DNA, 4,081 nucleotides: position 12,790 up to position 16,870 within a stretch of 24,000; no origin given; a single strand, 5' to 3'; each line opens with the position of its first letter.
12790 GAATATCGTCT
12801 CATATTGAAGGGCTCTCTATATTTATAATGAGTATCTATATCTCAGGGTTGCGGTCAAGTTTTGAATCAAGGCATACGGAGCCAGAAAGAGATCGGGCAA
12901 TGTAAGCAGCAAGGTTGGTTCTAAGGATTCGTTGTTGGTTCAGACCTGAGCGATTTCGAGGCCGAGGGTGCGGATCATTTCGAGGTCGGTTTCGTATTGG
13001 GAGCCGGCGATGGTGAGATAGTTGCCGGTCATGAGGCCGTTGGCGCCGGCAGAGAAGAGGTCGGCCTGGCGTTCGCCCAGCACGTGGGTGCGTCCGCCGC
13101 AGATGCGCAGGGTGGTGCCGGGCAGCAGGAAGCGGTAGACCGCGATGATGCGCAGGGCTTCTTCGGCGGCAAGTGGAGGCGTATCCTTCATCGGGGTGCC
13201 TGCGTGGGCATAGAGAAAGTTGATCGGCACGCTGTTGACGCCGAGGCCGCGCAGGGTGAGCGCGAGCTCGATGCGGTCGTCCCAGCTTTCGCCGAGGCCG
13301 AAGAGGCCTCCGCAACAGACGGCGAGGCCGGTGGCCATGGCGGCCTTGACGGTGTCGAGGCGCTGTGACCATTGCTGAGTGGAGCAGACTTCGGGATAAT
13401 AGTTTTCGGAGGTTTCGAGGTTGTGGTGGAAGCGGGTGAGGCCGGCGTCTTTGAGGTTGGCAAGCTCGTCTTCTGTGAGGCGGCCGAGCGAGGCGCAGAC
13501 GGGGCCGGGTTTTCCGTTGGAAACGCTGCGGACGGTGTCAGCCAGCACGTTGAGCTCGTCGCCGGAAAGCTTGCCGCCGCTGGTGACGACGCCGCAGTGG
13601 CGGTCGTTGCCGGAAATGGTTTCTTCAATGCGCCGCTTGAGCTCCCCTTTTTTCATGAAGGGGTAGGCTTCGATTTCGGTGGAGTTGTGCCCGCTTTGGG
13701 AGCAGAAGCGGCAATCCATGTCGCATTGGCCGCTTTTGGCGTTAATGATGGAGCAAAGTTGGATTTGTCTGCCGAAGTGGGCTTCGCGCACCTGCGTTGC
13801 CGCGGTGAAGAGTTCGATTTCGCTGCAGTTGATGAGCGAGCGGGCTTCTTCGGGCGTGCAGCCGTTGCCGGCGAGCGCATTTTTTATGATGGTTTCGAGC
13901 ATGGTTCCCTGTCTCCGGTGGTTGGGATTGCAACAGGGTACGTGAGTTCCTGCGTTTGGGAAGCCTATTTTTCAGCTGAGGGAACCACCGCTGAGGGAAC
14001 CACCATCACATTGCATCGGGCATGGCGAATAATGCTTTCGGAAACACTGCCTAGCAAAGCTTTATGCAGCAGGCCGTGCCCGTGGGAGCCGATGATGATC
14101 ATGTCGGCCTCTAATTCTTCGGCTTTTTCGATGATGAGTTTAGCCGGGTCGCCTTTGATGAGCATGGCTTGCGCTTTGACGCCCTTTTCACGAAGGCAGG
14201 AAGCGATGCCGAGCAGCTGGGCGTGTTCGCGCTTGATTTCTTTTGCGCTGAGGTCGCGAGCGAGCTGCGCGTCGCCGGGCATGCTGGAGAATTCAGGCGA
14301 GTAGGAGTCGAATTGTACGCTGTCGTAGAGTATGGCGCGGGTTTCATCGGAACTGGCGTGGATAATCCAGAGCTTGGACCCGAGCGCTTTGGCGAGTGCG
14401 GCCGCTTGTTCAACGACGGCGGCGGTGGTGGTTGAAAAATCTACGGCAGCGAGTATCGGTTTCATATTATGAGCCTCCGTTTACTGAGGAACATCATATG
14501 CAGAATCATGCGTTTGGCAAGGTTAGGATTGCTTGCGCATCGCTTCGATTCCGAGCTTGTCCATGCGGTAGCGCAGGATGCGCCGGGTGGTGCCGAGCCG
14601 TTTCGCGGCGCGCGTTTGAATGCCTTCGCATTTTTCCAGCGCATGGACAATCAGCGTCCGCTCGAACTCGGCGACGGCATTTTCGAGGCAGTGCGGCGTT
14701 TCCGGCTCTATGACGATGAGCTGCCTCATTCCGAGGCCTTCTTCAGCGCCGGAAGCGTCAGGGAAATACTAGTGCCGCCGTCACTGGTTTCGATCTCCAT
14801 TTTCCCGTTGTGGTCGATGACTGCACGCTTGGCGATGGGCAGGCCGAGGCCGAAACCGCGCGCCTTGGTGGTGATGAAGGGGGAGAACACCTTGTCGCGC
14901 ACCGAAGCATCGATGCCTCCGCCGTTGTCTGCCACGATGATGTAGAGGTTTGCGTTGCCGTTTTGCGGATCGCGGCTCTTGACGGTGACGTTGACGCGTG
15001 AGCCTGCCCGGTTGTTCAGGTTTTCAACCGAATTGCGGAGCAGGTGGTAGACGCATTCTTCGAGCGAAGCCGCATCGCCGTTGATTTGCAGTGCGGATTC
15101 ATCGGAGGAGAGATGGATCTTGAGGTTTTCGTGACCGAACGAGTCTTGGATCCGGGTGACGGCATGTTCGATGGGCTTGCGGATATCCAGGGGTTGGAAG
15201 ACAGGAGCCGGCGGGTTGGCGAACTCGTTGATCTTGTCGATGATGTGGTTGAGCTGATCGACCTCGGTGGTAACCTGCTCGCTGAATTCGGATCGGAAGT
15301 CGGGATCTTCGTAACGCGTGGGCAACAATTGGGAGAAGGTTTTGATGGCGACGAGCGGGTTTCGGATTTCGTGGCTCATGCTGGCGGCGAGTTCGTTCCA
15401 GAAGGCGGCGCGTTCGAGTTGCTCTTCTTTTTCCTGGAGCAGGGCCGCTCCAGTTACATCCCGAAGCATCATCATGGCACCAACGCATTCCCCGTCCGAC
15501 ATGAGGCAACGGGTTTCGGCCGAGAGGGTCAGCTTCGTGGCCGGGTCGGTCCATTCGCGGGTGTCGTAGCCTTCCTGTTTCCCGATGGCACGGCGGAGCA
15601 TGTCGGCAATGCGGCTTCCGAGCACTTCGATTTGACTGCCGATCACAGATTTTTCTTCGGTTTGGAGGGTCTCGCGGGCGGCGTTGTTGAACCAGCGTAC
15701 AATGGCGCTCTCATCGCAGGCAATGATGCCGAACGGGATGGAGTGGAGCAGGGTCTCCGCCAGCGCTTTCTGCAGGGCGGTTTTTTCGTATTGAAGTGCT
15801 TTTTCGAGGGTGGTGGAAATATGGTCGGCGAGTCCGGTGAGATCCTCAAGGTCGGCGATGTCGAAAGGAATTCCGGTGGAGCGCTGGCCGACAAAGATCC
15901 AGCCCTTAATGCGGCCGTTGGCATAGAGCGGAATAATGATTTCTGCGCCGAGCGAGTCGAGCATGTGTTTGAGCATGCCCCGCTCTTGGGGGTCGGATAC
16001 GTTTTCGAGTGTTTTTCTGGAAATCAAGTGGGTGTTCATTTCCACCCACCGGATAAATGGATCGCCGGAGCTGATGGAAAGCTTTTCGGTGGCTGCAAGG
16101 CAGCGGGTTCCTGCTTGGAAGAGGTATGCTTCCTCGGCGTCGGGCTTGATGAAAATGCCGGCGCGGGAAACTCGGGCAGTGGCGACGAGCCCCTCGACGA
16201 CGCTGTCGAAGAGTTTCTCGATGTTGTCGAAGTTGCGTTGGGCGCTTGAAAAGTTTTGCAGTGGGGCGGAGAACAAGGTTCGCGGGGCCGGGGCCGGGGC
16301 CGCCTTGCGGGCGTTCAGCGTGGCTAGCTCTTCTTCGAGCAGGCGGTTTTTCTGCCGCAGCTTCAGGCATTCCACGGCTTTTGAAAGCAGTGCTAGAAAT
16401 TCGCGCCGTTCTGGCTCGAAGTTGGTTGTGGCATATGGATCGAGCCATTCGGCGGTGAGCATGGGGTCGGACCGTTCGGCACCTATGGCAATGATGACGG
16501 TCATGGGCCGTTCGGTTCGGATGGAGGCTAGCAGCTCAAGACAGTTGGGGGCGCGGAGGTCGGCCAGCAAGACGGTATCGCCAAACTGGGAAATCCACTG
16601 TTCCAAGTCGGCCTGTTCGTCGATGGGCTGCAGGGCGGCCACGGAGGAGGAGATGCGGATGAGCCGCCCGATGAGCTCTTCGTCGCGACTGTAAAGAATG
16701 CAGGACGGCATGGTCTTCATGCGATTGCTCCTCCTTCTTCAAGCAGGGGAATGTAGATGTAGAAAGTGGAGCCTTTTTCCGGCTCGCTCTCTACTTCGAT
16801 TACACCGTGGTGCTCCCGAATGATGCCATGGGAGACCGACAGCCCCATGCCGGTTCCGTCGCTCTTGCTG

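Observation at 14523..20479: Operon: FabF-like ketosynthase, 7-9 TM GAF-PAS kinase, soluble pseudo-REC-GAF-PAS kinase and HTH_8-only protein, with no AAA+ domain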

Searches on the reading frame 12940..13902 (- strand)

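Call 3: search_protein_families(library=pfam, proteins=[window:12940-13902:-], max_evalue=0.01)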
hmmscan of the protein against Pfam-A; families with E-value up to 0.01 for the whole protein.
window:12940-13902:- (320 aa): 2 families
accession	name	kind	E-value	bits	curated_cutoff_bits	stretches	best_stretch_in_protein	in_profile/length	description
PF06968.18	BATS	-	8.2e-24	84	22.2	1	226-316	1-88/88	Biotin and Thiamin Synthesis associated domain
PF04055.27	Radical_SAM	-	1.4e-17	64.8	29.5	1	59-214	6-163/166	Radical SAM superfamily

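Call 12: search_protein_families(library=ncbifam, proteins=[window:12940-13902:-], max_evalue=0.001)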
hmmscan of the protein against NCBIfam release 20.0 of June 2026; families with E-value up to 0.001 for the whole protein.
window:12940-13902:- (320 aa): 19 families
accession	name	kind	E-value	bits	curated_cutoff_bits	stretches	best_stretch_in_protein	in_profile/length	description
TIGR00433.2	bioB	equivalog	5.4e-108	360.9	225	1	15-316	3-307/307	biotin synthase BioB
NF006308.0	PRK08508.1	equivalog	4.6e-70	236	377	1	45-319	2-276/279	biotin synthase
TIGR03910.1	pyrrolys_PylB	equivalog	5.1e-21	74.9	348.2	1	2-262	5-270/347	methylornithine synthase PylB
TIGR03957.1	rSAM_HmdB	equivalog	9.8e-17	61.1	320.9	1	30-290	20-278/317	5,10-methenyltetrahydromethanopterin hydrogenase cofactor biosynthesis protein HmdB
TIGR03956.1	rSAM_HydE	equivalog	2e-10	40.4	254.6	1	23-291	19-290/340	[FeFe] hydrogenase H-cluster radical SAM maturase HydE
TIGR03551.1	F420_cofH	equivalog_domain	1.9e-09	36.8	374.1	1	19-290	5-298/345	5-amino-6-(D-ribitylamino)uracil--L-tyrosine 4-hydroxyphenyl transferase CofH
NF053743.1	LipS2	equivalog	4.3e-08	32.9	270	1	57-260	30-231/292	LipS2 family lipoyl synthase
NF006687.0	PRK09234.1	equivalog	6.6e-08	31.2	1018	1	179-286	222-333/849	bifunctional FO biosynthesis protein CofGH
NF005609.0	PRK07360.1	equivalog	1.8e-07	30.3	426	1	2-80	8-90/374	7,8-didemethyl-8-hydroxy-5-deazariboflavin synthase subunit CofH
NF004911.0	PRK06267.1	equivalog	1.8e-06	27.4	305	1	29-308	7-280/351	hypothetical protein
TIGR02668.1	moaA_archaeal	equivalog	2.8e-06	26.6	325.25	1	42-194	4-149/303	GTP 3',8-cyclase MoaA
TIGR02351.2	thiH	equivalog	7.6e-06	25.2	380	1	9-221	29-244/364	2-iminoacetate synthase ThiH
TIGR03550.1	F420_cofG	equivalog_domain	9e-06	25.1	213.35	1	140-262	106-237/322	7,8-didemethyl-8-hydroxy-5-deazariboflavin synthase CofG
NF004019.1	PRK05481.1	subfamily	1.4e-05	24.5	203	1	59-227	56-224/286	lipoyl synthase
NF001199.0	PRK00164.2-1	equivalog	2.2e-05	23.8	231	1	42-193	6-150/308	GTP 3',8-cyclase MoaA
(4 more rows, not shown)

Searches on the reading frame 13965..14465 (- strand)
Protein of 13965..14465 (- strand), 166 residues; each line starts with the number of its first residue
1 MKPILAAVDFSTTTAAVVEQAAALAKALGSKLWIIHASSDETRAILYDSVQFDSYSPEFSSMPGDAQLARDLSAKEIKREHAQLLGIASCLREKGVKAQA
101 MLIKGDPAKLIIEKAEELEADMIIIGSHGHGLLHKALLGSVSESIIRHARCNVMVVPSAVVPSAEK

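Call 3: search_protein_families(library=pfam, proteins=[window:13965-14465:-], max_evalue=0.01)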
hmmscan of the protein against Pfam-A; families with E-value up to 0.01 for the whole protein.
window:13965-14465:- (166 aa): 1 family
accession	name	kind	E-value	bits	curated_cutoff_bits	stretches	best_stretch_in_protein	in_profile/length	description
PF00582.32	Usp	-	6e-31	108.3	24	1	1-157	1-141/141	Universal stress protein family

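Call 12: search_protein_families(library=ncbifam, proteins=[window:13965-14465:-], max_evalue=0.001)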
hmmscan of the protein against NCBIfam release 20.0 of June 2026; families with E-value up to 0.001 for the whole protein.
window:13965-14465:- (166 aa): 5 families
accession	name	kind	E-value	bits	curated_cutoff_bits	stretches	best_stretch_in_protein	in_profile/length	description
NF011581.0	PRK15005.1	equivalog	5.5e-11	42.8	166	1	81-156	69-143/144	universal stress protein UspF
NF008380.0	PRK11175.1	equivalog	1.6e-08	33.9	227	1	95-156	237-299/313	universal stress protein UspE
NF012000.0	PRK15456.1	equivalog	6.8e-07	29.4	189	1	110-156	96-141/142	universal stress protein UspG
NF007512.0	PRK10116.1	equivalog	0.00014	21.9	167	0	99-157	82-138/142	universal stress protein UspC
NF011698.0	PRK15118.1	equivalog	0.00048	20.3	202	0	2-38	4-40/144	universal stress protein UspA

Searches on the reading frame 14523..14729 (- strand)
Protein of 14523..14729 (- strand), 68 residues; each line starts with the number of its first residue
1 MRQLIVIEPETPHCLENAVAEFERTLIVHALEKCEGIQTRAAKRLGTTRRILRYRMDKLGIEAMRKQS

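Call 3: search_protein_families(library=pfam, proteins=[window:14523-14729:-], max_evalue=0.01)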
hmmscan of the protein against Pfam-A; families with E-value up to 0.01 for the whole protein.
window:14523-14729:- (68 aa): 2 families
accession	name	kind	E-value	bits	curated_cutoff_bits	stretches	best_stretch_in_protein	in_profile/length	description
PF02954.25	HTH_8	-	2.4e-13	50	22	1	19-59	2-42/42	Bacterial regulatory protein, Fis family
PF18024.7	HTH_50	-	1.3e-05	25.2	27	1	15-61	4-49/50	Helix-turn-helix domain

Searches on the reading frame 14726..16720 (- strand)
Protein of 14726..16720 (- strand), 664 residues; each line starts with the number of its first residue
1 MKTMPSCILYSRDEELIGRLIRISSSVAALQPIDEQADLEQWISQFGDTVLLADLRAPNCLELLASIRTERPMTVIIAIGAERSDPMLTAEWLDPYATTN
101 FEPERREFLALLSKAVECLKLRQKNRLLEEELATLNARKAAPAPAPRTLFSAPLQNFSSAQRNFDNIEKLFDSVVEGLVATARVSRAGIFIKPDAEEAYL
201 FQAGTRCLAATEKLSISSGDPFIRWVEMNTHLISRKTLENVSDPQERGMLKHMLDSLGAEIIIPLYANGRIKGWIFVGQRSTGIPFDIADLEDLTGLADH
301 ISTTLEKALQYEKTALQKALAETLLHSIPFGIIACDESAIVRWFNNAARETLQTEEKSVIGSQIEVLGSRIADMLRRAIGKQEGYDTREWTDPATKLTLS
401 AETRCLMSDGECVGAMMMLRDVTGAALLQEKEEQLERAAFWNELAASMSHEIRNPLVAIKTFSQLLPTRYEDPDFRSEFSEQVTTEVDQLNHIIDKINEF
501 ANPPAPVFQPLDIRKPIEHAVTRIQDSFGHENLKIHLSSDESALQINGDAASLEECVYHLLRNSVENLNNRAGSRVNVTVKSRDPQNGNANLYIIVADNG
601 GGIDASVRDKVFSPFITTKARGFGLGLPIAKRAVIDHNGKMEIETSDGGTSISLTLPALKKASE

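Call 3: search_protein_families(library=pfam, proteins=[window:14726-16720:-], max_evalue=0.01)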
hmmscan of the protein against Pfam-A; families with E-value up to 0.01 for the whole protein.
window:14726-16720:- (664 aa): 8 families
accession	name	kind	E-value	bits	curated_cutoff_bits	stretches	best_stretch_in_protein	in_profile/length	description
PF02518.31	HATPase_c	-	4.4e-19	69.4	26.4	1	548-658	1-109/111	Histidine kinase-, DNA gyrase B-, and HSP90-like ATPase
PF00512.31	HisKA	-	1.7e-13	50.8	26.9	1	442-502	3-62/66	His Kinase A (phospho-acceptor) domain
PF08448.16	PAS_4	-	1.1e-06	29.3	23.1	1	325-424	1-107/110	PAS fold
PF13185.12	GAF_2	-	1.3e-06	29.1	28.6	1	166-306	3-136/136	GAF domain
PF21370.4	PAS_GdpP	-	7.6e-06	26.7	27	1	323-405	7-84/90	Cyclic-di-AMP phosphodiesterase GdpP-like, PAS domain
PF01590.32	GAF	-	1.8e-05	25.7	22.4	1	167-305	2-133/133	GAF domain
PF00989.32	PAS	-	4.2e-05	24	22.6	1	322-422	4-113/113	PAS fold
PF13188.13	PAS_8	-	0.00079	19.7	21.8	1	322-365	4-44/65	PAS domain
